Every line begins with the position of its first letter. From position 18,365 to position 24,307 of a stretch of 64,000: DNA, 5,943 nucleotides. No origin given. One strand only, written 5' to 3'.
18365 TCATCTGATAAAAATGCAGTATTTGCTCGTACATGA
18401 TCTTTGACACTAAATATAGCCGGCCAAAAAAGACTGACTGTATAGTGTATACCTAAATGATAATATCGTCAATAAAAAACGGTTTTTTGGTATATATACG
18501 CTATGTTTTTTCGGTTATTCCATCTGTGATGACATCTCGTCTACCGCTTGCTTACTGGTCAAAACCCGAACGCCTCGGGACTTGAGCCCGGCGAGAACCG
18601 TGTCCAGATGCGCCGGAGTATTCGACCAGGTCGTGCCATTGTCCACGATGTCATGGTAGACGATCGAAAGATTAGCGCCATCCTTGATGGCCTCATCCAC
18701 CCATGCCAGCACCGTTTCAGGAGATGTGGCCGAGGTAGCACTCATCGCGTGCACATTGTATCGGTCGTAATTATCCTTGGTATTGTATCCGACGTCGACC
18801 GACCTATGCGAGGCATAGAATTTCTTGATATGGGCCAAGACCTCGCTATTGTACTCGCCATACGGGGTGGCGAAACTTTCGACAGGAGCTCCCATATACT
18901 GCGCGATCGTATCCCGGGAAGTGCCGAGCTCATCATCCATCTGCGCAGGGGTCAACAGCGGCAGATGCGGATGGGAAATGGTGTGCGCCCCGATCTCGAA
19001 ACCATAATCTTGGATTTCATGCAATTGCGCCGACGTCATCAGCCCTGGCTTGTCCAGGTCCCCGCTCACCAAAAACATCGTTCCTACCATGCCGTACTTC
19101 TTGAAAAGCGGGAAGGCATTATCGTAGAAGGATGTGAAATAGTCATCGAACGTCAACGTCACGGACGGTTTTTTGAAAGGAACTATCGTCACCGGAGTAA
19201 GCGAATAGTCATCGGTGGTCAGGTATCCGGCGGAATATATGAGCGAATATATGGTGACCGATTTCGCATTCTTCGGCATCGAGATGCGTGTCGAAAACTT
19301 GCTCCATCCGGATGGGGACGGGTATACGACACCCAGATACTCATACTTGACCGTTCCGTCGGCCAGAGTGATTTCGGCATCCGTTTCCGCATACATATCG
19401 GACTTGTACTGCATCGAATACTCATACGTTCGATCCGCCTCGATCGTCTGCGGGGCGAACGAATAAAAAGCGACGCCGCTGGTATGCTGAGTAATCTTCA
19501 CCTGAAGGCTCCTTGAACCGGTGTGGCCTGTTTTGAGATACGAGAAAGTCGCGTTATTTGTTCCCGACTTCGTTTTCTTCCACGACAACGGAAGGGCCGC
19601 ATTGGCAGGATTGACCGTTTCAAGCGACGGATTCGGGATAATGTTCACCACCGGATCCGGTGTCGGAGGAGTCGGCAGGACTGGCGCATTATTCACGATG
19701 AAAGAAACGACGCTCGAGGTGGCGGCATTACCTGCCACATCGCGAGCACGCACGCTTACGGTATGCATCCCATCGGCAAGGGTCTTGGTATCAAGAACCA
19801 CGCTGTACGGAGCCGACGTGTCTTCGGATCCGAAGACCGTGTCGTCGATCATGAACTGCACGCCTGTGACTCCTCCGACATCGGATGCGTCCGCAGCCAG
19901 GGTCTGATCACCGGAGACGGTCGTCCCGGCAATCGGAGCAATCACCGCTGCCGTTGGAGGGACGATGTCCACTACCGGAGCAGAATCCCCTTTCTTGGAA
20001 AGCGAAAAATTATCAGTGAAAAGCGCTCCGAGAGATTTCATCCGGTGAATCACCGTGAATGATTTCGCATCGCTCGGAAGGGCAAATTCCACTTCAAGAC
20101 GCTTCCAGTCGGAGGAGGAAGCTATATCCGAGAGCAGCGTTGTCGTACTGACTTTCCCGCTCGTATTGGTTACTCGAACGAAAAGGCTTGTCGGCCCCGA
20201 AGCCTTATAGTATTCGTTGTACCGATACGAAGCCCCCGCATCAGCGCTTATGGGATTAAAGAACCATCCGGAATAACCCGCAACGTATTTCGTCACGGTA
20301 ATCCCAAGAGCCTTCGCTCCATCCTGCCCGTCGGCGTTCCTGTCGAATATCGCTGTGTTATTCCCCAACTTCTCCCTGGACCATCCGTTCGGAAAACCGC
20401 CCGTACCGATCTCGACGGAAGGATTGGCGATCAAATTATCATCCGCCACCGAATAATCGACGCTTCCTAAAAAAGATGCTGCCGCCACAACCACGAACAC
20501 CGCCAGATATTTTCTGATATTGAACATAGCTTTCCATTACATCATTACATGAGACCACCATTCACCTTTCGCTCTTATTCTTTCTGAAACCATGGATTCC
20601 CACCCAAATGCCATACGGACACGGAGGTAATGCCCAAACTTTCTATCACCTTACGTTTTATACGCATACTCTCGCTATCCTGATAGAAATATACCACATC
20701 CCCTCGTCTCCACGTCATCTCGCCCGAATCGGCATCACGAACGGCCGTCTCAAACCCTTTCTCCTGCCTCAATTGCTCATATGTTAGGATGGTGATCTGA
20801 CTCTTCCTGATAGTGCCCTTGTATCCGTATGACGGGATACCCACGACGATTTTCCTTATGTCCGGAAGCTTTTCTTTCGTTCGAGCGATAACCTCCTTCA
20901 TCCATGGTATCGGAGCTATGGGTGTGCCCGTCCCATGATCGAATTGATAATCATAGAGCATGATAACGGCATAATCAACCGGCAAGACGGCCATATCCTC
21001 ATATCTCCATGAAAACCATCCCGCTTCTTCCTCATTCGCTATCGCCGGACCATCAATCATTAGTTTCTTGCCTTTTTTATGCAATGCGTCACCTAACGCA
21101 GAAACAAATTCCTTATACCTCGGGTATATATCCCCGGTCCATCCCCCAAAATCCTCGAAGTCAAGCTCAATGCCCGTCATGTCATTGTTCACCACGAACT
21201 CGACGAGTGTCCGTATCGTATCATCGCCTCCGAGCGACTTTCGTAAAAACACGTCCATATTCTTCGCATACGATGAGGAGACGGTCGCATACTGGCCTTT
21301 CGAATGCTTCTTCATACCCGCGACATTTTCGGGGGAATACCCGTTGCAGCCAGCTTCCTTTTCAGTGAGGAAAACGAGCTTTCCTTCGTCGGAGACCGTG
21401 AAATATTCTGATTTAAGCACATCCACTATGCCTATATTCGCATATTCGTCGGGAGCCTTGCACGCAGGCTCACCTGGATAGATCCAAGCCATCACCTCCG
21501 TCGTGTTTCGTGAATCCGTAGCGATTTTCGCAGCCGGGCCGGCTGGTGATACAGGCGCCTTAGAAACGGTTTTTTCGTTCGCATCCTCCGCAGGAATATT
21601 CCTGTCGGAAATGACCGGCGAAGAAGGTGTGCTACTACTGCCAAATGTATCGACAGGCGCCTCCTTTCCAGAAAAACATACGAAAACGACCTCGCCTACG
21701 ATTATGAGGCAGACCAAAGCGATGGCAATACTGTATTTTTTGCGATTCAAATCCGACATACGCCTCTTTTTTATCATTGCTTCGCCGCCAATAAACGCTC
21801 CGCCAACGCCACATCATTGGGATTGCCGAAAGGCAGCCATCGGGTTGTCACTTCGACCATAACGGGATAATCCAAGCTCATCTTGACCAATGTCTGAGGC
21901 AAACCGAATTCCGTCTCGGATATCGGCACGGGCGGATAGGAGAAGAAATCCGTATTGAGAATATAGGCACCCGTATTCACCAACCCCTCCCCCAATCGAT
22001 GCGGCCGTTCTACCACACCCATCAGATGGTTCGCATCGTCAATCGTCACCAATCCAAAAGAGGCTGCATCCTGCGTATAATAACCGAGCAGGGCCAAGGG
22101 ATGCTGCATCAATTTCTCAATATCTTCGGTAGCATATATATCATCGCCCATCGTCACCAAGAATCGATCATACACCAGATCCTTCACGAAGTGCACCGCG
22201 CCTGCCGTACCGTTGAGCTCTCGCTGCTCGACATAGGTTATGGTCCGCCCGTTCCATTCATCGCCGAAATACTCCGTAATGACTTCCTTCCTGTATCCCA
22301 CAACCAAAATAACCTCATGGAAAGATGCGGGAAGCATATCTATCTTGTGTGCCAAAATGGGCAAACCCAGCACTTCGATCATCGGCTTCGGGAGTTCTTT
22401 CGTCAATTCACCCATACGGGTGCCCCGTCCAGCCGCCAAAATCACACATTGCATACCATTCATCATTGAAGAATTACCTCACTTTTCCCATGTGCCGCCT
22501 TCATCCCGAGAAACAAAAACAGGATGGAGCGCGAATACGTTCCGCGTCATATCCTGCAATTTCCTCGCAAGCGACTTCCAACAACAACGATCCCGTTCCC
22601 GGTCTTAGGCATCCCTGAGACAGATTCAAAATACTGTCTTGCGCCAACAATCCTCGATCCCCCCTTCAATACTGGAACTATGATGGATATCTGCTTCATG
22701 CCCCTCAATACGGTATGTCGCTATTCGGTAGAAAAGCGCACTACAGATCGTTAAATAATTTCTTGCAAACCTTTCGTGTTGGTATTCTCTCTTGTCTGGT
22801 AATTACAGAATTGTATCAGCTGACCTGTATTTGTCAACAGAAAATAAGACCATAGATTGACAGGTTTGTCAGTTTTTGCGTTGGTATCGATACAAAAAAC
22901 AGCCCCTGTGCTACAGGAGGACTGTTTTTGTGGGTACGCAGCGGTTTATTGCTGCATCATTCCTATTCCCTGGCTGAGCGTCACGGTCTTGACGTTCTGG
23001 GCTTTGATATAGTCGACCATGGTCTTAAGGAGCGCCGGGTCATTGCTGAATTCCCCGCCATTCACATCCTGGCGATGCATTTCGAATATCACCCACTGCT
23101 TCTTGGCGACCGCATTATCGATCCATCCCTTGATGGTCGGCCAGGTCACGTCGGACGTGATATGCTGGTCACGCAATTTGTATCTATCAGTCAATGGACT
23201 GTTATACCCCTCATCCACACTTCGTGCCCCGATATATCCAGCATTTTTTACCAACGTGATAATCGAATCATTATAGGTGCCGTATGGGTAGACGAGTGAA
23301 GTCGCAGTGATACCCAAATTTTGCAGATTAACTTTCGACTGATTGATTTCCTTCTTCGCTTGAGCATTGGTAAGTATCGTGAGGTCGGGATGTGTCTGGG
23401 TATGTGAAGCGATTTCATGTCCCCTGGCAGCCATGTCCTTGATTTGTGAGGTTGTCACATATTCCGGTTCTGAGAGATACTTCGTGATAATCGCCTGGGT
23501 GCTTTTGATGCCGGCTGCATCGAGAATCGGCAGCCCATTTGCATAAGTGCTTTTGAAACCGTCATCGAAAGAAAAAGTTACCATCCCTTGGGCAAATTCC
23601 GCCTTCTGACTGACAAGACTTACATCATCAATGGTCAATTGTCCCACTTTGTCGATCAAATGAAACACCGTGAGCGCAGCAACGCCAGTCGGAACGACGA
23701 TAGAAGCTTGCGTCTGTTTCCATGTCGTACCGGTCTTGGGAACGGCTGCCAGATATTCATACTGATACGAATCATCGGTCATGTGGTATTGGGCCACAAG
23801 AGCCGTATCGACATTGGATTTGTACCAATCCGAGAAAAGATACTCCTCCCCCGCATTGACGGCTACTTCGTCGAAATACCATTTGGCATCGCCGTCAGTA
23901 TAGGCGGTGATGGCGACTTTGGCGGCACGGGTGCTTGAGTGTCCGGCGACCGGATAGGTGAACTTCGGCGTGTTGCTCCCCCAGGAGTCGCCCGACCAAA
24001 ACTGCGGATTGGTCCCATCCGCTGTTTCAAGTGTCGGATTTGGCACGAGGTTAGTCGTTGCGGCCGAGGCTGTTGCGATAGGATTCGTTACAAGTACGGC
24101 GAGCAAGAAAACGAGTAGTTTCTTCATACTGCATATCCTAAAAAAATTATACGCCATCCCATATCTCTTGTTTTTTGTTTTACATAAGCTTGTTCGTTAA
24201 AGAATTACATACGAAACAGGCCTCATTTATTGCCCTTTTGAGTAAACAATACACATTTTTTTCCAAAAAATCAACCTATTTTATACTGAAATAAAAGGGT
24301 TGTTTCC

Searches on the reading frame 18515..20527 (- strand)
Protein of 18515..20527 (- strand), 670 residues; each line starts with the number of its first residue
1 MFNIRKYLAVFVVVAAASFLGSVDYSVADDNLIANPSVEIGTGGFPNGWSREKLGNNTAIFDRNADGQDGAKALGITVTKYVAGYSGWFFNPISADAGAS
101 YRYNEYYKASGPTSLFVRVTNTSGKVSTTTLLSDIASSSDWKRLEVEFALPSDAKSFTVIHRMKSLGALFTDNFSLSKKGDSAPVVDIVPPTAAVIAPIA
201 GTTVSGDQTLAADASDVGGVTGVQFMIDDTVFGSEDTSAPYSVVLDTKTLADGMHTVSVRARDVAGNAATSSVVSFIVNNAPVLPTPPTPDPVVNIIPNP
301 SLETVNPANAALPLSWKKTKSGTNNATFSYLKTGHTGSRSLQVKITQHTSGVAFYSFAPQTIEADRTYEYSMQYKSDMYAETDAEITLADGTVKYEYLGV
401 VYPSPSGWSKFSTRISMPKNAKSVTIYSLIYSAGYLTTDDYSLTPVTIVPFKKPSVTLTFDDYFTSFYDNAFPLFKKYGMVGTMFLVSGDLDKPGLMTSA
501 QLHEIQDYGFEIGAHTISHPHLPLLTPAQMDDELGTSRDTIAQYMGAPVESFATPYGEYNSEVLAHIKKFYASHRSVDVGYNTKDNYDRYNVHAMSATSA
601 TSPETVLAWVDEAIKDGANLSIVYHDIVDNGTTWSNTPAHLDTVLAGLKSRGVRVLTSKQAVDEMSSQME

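Call 54: search_protein_families(library=pfam, proteins=[window:18515-20527:-], max_evalue=0.001)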
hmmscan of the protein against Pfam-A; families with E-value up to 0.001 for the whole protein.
window:18515-20527:- (670 aa): 4 families
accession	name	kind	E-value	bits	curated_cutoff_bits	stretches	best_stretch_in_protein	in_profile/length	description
PF01522.26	Polysacc_deac_1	-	5.2e-26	91.5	23.1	1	451-569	4-118/124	Polysaccharide deacetylase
PF17957.7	Big_7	-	1.1e-14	55.3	24.1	1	191-259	1-70/70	Bacterial Ig domain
PF02018.23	CBM_4_9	-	4.7e-08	33.9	25.9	1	316-427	17-128/136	Carbohydrate binding domain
PF19077.6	Big_13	-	4.3e-05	24.4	27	1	245-278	66-100/102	Bacterial Ig-like domain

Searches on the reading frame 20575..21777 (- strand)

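Call 54: search_protein_families(library=pfam, proteins=[window:20575-21777:-], max_evalue=0.001)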
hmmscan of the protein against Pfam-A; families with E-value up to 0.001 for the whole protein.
window:20575-21777:- (400 aa): 1 family
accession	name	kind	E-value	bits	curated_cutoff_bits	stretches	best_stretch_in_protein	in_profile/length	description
PF00704.34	Glyco_hydro_18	-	3e-13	50.6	29.6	1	187-392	93-315/317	Glycosyl hydrolases family 18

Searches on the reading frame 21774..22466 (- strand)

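Call 71: search_protein_families(library=pfam, proteins=[window:21774-22466:-], max_evalue=0.00001)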
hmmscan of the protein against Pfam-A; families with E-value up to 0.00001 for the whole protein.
window:21774-22466:- (230 aa): 2 families
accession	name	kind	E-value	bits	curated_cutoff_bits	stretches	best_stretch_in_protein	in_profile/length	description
PF00483.29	NTP_transferase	-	4.4e-24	85.8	21.2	1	8-178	3-188/245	Nucleotidyl transferase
PF12804.13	NTP_transf_3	-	1.4e-11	45.3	27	1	7-121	1-109/160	MobA-like NTP transferase domain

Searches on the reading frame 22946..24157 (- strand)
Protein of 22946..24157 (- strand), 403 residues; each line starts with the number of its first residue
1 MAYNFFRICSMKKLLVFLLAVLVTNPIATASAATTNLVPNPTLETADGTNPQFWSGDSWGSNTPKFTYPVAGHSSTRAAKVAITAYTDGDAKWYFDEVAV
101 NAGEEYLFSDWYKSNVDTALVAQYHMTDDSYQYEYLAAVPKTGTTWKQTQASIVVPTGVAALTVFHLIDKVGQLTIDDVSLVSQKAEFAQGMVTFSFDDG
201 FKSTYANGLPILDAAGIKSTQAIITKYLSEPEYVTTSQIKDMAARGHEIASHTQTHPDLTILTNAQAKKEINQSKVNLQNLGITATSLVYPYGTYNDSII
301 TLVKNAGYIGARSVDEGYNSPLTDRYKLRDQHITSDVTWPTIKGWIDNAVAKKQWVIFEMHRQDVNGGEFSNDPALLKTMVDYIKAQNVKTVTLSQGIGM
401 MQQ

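Call 71: search_protein_families(library=pfam, proteins=[window:22946-24157:-], max_evalue=0.00001)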
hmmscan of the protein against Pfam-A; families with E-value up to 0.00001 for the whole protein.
window:22946-24157:- (403 aa): 1 family
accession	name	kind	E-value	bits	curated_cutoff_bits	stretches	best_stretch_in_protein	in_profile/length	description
PF01522.26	Polysacc_deac_1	-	2.7e-26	92.4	23.1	1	188-308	4-121/124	Polysaccharide deacetylase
